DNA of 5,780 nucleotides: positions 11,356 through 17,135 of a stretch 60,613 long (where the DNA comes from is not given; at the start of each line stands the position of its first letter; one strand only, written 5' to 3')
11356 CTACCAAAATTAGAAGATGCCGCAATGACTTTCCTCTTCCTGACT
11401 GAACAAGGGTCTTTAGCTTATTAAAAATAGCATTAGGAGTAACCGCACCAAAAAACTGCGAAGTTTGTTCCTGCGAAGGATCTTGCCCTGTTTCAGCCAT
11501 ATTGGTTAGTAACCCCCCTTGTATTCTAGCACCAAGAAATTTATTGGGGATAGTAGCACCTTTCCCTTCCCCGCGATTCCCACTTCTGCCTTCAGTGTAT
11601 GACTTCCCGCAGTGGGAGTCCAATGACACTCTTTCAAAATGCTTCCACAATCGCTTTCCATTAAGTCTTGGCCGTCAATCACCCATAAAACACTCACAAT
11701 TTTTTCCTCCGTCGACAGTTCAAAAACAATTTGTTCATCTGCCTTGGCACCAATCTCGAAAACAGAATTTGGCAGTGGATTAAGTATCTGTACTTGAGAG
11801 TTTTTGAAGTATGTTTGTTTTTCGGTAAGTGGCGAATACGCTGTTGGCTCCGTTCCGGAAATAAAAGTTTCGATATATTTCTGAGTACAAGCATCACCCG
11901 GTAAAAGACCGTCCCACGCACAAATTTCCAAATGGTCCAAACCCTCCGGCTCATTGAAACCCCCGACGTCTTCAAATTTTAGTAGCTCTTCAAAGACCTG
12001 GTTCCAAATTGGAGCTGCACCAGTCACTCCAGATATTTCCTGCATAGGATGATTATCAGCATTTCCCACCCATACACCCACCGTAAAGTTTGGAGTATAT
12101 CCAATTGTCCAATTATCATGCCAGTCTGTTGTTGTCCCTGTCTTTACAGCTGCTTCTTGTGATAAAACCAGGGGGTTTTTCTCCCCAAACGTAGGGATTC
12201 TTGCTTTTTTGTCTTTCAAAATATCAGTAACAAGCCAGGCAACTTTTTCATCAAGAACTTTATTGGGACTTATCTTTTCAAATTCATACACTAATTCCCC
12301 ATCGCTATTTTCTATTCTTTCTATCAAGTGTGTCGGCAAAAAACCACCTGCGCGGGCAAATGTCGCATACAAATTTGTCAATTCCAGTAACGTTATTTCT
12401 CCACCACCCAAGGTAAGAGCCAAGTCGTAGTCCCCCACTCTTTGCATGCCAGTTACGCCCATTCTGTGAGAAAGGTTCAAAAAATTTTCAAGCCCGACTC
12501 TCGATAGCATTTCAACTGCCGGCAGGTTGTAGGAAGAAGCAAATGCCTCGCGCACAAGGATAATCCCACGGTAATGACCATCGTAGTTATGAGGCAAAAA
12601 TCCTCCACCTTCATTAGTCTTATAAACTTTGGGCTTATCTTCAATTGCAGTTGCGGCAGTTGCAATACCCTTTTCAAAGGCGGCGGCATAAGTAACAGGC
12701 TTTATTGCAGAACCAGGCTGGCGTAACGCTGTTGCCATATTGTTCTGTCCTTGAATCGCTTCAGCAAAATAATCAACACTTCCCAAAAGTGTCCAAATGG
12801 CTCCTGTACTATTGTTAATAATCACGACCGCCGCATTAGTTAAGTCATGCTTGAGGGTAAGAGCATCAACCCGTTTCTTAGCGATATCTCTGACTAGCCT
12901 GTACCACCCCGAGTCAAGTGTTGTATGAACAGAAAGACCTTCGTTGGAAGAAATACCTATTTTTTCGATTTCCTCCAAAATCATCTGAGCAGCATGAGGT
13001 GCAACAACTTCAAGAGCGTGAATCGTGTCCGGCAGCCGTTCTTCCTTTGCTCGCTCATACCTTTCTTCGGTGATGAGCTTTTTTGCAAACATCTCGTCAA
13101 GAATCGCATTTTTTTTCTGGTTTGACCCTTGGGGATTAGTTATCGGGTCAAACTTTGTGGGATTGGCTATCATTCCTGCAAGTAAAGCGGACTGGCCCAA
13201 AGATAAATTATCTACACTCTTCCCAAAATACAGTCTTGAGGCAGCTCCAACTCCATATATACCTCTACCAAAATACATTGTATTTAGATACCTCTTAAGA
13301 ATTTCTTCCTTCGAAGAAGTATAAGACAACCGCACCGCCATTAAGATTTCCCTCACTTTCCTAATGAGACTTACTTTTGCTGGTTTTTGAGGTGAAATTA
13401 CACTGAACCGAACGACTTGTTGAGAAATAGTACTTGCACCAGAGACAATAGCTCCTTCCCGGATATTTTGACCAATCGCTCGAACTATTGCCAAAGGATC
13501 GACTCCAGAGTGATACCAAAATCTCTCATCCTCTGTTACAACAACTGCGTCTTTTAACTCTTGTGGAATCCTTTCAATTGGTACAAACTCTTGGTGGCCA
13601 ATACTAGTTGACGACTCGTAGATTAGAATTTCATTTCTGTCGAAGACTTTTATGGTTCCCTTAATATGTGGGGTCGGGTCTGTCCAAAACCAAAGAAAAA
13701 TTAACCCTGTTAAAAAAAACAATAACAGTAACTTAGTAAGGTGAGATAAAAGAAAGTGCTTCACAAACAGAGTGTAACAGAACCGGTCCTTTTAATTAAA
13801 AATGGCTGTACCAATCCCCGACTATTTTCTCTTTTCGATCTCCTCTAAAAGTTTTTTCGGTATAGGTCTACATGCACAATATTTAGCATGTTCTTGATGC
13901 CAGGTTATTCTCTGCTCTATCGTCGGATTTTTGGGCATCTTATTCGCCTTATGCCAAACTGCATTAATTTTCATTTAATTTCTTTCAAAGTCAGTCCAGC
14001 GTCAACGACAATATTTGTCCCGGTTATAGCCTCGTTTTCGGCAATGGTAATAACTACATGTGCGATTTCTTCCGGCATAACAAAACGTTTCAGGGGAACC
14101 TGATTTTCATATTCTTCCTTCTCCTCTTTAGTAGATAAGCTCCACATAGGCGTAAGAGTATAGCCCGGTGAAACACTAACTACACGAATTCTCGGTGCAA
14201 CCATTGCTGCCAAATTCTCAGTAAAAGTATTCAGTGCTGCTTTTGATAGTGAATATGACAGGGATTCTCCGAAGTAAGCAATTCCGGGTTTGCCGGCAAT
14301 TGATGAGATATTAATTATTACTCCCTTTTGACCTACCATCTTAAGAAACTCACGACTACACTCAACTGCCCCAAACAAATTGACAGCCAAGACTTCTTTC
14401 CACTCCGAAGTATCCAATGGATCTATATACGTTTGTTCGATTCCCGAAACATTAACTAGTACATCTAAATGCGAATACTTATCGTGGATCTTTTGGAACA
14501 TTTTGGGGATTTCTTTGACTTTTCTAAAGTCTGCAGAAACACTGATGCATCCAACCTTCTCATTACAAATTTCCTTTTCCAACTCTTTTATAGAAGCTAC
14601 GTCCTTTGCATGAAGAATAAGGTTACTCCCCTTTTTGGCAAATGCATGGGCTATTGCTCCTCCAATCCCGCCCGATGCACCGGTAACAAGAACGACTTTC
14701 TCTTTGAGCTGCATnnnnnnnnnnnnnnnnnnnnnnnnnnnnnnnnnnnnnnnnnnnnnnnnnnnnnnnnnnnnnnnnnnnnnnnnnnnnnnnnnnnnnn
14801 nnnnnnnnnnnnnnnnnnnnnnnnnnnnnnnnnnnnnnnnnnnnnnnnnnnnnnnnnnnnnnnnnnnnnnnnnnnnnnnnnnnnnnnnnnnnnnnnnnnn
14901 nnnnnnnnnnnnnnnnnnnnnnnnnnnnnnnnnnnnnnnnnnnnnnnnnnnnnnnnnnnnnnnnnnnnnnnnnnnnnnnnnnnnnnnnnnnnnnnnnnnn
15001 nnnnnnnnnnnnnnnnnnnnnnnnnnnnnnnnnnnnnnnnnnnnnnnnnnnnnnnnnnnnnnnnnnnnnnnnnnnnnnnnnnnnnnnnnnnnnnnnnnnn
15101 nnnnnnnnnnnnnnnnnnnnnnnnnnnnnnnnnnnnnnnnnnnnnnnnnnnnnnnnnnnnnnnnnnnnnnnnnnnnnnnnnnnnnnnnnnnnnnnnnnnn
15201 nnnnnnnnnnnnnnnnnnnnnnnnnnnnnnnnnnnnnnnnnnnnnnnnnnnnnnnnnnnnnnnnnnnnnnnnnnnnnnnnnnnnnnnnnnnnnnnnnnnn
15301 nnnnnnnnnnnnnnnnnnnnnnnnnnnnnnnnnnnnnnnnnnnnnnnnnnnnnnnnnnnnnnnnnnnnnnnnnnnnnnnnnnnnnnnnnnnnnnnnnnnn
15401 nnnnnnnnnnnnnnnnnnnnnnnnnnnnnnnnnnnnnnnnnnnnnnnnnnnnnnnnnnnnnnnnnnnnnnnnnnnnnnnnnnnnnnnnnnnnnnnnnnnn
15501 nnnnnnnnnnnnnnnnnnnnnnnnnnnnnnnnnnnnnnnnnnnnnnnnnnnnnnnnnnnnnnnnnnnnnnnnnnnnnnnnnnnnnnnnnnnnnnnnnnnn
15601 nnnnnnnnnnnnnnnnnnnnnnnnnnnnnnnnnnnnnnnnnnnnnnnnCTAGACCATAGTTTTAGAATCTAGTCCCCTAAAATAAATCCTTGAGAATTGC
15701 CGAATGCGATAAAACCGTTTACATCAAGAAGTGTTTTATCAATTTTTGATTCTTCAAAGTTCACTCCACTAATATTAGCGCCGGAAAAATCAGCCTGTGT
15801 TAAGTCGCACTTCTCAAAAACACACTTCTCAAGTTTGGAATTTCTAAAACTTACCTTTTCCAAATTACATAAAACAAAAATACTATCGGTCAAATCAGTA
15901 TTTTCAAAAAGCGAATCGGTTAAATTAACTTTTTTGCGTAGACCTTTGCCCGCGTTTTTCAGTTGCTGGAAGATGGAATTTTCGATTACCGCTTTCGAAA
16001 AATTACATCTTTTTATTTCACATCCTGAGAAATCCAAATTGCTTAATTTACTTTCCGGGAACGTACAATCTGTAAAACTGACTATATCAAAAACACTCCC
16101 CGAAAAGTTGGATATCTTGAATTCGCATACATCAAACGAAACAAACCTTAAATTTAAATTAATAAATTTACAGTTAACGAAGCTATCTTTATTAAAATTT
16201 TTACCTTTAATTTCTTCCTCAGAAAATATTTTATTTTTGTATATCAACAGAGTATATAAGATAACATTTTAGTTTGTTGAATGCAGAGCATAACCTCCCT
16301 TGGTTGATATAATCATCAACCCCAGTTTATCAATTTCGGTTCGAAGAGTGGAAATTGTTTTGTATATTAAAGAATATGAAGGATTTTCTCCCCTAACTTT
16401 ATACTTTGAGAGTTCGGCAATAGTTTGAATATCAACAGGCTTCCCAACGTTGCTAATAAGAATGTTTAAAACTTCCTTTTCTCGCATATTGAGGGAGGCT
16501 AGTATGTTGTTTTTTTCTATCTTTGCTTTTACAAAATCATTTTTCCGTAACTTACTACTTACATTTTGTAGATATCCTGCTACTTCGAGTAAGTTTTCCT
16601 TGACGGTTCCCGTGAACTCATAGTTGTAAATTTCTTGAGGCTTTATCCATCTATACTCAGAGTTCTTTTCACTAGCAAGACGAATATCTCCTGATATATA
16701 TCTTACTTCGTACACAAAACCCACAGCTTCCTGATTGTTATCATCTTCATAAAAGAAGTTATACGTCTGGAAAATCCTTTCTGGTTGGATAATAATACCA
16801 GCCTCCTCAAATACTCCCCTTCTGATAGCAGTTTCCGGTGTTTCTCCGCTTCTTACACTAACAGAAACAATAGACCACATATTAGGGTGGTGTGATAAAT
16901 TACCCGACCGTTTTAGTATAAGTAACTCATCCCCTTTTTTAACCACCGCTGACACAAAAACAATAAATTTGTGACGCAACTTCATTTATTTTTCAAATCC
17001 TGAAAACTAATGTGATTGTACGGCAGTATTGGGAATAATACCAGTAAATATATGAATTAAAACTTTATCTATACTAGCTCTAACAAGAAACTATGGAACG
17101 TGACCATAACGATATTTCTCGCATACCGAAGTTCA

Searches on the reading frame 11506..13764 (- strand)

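Call 76: search_protein_families(library=pfam, proteins=[window:11506-13764:-], max_evalue=0.001)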
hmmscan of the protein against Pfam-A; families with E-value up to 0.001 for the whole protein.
window:11506-13764:- (752 aa): 2 families
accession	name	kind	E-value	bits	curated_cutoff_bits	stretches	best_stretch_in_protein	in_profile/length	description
PF00912.28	Transgly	-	6.2e-57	192.3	27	1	57-225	13-177/178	Transglycosylase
PF00905.27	Transpeptidase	-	7.9e-25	88.1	22.1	1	312-588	2-295/299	Penicillin binding protein transpeptidase domain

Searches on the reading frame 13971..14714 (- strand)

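Call 75: search_protein_families(library=pfam, proteins=[window:13971-14714:-], max_evalue=0.001)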
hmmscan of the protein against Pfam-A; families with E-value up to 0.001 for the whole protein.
window:13971-14714:- (247 aa): 4 families
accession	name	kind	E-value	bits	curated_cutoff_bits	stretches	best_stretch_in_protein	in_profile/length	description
PF13561.12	adh_short_C2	-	1.3e-45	156.3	27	1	12-242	1-236/236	Enoyl-(Acyl carrier protein) reductase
PF00106.31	adh_short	-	1.3e-45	155.8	26.6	1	6-197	1-193/195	short chain dehydrogenase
PF08659.16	KR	-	9.4e-10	39.1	22.6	1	8-170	3-165/180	KR domain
PF01370.27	Epimerase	-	3.2e-05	23.9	20.9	1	8-172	1-160/240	NAD dependent epimerase/dehydratase family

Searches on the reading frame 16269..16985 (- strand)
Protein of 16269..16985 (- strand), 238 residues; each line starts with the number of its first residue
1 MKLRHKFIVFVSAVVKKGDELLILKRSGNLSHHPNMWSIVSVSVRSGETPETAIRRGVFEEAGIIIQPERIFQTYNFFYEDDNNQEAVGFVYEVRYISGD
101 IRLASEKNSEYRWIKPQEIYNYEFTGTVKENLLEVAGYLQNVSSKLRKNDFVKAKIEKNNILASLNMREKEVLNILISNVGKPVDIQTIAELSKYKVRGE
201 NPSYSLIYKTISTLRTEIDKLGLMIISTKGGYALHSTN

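Call 73: find_encoding_contigs(protein=window:16269-16985:-, flank=10000, max_places=1)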
Protein window:16269-16985:- (238 aa): no gene with exactly this product is on record in the collection.

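Call 75: search_protein_families(library=pfam, proteins=[window:16269-16985:-], max_evalue=0.001)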
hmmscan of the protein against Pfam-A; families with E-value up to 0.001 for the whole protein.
window:16269-16985:- (238 aa): 2 families
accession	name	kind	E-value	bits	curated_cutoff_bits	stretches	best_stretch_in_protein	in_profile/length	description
PF00293.34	NUDIX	-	7.9e-14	52.2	21.1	1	11-121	6-119/134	NUDIX domain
PF14815.12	NUDIX_4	-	6.4e-05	23.2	35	1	14-128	4-107/113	NUDIX domain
